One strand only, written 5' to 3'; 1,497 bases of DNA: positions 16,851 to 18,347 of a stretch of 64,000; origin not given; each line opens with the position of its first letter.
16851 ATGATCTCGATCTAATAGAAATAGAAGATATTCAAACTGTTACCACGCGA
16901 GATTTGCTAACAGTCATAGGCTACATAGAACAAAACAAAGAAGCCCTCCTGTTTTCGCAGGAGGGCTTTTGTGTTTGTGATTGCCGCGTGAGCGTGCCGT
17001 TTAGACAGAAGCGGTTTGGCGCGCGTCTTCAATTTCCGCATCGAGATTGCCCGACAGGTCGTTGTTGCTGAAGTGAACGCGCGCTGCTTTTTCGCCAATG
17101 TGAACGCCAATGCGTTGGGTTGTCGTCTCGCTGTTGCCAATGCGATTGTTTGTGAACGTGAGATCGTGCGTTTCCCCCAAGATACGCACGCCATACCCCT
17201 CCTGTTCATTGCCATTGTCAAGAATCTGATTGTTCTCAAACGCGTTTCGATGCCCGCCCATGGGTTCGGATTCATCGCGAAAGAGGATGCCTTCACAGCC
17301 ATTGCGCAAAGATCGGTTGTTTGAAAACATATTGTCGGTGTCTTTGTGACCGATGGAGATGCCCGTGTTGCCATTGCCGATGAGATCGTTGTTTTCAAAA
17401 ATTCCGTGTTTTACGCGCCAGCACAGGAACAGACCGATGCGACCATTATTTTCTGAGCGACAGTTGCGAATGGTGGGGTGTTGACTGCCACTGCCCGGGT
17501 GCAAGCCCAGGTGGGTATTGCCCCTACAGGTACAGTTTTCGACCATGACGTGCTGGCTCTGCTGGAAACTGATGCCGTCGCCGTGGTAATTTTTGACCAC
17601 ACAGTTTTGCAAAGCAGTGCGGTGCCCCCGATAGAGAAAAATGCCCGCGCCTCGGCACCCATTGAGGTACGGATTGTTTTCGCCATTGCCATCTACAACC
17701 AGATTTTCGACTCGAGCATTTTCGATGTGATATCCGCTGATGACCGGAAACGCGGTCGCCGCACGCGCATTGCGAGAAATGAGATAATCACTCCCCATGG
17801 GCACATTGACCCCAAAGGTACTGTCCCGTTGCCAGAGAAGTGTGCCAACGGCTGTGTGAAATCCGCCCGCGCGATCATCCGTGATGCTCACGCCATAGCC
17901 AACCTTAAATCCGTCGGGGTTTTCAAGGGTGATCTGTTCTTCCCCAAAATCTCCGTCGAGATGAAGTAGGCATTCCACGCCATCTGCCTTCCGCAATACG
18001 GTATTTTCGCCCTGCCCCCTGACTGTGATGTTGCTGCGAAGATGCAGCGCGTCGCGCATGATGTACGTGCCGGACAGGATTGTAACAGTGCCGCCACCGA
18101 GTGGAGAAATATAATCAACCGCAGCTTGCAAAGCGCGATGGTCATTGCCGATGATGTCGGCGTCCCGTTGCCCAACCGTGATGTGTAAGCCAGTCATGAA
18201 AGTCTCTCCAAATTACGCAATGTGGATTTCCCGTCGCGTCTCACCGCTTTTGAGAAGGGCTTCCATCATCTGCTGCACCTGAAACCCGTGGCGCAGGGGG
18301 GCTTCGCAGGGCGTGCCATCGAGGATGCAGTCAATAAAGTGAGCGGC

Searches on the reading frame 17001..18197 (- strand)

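Call 69: search_protein_families(library=pfam, proteins=[window:17001-18197:-])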
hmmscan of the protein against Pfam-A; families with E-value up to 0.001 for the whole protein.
window:17001-18197:- (398 aa): 3 families
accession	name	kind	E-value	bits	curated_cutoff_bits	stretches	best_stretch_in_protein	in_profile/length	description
PF13229.12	Beta_helix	-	5.6e-35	120.7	25.9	3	184-353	1-158/158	Right handed beta helix region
PF05048.19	NosD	-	1.4e-17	64.3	23.6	2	175-359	14-176/212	Periplasmic copper-binding protein (NosD)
PF12708.12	Pect-lyase_RHGA_epim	-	5.6e-09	36.6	27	1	157-255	123-211/213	Rhamnogalacturonase A/epimerase, pectate lyase-like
